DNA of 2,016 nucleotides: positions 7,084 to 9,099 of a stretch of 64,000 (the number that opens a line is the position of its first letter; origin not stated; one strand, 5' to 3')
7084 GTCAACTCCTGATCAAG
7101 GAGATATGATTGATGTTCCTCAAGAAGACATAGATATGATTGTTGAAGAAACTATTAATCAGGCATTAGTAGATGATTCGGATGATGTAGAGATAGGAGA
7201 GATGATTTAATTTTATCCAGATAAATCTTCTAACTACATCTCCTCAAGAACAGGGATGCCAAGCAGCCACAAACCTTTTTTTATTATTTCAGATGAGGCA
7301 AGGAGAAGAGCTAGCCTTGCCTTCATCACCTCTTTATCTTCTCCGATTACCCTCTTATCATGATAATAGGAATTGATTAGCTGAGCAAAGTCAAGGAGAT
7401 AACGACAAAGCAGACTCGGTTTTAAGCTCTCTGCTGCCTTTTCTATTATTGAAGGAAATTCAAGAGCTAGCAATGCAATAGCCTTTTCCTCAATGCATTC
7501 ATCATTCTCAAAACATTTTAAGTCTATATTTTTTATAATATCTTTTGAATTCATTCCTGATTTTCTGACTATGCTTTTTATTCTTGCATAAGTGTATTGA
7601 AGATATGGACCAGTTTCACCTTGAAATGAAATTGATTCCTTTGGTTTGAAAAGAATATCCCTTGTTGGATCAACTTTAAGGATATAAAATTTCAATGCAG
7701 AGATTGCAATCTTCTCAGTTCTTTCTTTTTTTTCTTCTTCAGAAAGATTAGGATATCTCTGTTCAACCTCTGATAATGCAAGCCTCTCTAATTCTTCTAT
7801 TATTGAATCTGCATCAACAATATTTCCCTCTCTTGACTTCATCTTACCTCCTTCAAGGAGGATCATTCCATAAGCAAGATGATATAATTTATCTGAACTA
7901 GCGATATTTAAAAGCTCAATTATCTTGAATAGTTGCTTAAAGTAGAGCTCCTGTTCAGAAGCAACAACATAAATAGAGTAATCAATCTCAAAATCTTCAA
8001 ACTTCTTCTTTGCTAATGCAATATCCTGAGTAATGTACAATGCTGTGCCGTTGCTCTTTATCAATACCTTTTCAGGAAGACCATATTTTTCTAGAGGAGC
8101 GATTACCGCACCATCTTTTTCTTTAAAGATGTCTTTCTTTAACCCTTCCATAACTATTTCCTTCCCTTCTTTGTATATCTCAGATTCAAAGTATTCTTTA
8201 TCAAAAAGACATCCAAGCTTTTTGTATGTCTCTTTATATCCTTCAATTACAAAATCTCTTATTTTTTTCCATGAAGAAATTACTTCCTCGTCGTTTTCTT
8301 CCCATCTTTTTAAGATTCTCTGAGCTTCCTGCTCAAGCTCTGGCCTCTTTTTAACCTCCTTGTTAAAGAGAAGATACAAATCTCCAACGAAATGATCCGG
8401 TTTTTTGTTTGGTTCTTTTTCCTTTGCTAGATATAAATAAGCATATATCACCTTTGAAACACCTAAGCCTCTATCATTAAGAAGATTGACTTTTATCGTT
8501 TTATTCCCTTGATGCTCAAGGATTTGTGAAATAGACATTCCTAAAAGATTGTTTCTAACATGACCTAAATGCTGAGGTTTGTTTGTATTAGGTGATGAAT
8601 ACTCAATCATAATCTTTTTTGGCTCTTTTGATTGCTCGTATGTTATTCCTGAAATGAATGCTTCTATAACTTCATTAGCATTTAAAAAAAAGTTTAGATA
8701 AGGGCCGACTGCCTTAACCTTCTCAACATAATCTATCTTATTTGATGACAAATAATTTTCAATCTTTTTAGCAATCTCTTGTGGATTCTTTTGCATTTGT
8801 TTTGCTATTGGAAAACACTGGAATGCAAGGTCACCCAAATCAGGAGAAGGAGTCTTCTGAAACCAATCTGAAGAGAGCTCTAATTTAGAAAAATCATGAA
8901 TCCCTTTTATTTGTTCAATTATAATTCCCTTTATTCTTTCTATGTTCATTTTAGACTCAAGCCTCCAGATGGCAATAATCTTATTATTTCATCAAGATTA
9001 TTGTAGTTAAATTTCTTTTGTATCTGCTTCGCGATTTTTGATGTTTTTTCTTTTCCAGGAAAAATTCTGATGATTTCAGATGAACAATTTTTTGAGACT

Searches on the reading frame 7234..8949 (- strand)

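Call 76: search_protein_families(library=pfam, proteins=[window:7234-8949:-], max_evalue=0.001)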
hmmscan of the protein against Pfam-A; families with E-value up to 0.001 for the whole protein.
window:7234-8949:- (571 aa): 4 families
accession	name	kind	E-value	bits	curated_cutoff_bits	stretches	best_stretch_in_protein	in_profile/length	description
PF00750.26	tRNA-synt_1d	-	2.1e-53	182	23.3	1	96-434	4-347/349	tRNA synthetases class I (R), catalytic domain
PF05746.21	DALR_1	-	2.4e-32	111.9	22.3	1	450-571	1-117/117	DALR anticodon binding domain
PF03485.21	Arg_tRNA_synt_N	-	3.6e-15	56.8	21.5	1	7-89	4-85/85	Arginyl tRNA synthetase N terminal domain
PF00133.28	tRNA-synt_1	-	0.00073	18.8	22.7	0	104-179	16-91/414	tRNA synthetases class I (I, L, M and V)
